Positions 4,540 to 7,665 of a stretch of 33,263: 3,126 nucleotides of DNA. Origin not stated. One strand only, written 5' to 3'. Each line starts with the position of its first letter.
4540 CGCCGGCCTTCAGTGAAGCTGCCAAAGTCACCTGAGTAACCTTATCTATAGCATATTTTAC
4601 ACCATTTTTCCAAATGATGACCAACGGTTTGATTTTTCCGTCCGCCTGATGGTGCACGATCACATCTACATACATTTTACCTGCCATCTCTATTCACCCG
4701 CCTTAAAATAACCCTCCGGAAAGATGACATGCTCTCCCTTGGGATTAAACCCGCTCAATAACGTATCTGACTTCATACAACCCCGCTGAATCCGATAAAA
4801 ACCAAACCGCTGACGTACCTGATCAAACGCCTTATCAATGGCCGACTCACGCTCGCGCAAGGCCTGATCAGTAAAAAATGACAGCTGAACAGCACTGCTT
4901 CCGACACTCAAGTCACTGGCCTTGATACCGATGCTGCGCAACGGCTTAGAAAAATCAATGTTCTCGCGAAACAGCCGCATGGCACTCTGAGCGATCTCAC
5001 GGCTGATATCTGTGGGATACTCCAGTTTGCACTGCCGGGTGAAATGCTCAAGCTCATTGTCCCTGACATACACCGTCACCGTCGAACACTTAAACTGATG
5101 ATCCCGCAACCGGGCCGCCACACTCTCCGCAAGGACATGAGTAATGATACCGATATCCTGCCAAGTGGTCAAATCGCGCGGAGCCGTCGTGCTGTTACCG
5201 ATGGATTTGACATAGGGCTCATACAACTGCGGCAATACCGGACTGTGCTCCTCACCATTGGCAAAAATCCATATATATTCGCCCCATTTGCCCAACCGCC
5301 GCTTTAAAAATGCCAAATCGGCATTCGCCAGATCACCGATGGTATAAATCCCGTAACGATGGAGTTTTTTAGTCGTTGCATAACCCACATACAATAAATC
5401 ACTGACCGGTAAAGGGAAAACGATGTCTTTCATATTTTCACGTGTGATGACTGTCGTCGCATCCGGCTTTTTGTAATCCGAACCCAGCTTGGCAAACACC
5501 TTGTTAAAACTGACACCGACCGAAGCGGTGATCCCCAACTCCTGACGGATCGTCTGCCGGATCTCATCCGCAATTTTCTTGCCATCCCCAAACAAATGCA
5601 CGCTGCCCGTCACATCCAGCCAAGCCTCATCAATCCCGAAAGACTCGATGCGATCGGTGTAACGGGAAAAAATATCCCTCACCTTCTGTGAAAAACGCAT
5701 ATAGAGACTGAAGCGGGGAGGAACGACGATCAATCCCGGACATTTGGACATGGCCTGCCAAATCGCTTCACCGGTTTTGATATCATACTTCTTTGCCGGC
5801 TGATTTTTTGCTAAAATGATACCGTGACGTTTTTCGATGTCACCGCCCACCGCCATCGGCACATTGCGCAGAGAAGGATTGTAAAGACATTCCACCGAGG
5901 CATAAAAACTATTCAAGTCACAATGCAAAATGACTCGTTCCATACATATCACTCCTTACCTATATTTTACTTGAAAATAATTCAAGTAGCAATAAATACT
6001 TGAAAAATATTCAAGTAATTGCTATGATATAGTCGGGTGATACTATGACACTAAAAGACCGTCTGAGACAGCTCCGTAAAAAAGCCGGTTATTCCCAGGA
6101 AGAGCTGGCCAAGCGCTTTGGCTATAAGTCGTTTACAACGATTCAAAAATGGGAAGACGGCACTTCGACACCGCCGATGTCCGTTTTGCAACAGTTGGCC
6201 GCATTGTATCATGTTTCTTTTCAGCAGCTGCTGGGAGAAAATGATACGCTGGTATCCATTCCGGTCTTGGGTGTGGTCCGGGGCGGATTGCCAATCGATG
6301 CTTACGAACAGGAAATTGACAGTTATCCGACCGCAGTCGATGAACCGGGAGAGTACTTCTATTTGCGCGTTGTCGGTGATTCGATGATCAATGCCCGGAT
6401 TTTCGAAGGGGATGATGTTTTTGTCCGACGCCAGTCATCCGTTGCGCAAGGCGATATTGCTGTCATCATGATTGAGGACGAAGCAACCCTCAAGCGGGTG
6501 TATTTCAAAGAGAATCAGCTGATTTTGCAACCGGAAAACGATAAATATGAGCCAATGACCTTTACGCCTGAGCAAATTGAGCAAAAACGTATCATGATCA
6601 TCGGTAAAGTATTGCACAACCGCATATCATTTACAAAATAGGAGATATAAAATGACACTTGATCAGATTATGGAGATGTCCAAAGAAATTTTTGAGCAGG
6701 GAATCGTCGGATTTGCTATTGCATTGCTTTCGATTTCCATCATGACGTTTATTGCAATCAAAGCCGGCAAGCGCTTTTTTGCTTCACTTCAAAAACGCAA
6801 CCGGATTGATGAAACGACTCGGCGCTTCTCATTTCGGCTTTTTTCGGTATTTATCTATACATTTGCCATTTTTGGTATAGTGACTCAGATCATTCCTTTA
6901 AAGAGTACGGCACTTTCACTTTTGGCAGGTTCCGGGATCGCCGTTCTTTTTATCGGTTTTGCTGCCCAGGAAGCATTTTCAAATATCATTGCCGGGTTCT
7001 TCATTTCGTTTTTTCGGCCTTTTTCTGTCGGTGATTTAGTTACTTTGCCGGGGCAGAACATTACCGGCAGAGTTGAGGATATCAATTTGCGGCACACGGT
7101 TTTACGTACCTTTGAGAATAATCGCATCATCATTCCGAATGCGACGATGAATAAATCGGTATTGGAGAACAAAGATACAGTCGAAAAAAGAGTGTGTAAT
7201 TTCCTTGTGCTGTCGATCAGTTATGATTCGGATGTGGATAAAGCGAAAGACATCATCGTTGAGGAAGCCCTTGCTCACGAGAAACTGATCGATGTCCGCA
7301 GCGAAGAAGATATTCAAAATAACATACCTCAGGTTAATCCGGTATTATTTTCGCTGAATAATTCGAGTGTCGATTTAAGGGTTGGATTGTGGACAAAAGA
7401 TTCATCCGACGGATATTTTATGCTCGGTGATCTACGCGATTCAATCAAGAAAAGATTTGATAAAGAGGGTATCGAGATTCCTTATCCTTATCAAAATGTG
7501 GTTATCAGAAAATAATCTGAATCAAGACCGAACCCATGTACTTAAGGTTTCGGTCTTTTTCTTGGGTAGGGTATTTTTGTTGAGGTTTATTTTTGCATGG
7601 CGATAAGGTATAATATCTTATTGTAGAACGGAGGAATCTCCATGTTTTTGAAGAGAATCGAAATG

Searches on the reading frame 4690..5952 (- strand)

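Call 28: search_protein_families(library=pfam, proteins=[window:4690-5952:-], max_evalue=0.00001)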
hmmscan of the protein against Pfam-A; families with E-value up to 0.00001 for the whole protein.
window:4690-5952:- (420 aa): 3 families
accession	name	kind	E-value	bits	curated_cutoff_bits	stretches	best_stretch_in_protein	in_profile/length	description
PF00817.25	IMS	-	6e-46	156.5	23.2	1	11-159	1-148/148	impB/mucB/samB family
PF11799.13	IMS_C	-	2e-27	96.2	20.7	1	249-358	2-108/109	impB/mucB/samB family C-terminal domain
PF21999.2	IMS_HHH_1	-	3.9e-06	27.7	27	0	189-233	6-51/53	DNA polymerase-iota, thumb domain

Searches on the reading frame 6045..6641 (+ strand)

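Call 28: search_protein_families(library=pfam, proteins=[window:6045-6641:+], max_evalue=0.00001)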
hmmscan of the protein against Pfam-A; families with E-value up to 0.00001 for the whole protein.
window:6045-6641:+ (198 aa): 4 families
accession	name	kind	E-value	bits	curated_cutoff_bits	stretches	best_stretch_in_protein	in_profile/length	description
PF00717.28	Peptidase_S24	-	8.3e-27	93.6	23.3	1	73-189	1-115/116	Peptidase S24-like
PF01381.28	HTH_3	-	5.3e-14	52.4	23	1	7-61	1-54/55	Helix-turn-helix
PF13560.12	HTH_31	-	5.8e-11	43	27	1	5-58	4-57/64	Helix-turn-helix domain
PF12844.13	HTH_19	-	5.3e-07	29.9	30.2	1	6-62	3-58/64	Helix-turn-helix domain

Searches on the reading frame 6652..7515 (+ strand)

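Call 28: search_protein_families(library=pfam, proteins=[window:6652-7515:+], max_evalue=0.00001)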
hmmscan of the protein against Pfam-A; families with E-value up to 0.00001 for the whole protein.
window:6652-7515:+ (287 aa): 2 families
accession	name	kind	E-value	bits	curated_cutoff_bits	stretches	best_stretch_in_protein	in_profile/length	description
PF00924.24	MS_channel_2nd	-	2.7e-19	69.5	20.2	1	108-173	2-65/68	Mechanosensitive ion channel, beta-domain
PF21082.3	MS_channel_3rd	-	6.2e-07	30.2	21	1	187-276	5-88/88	Mechanosensitive ion channel MscS, C-terminal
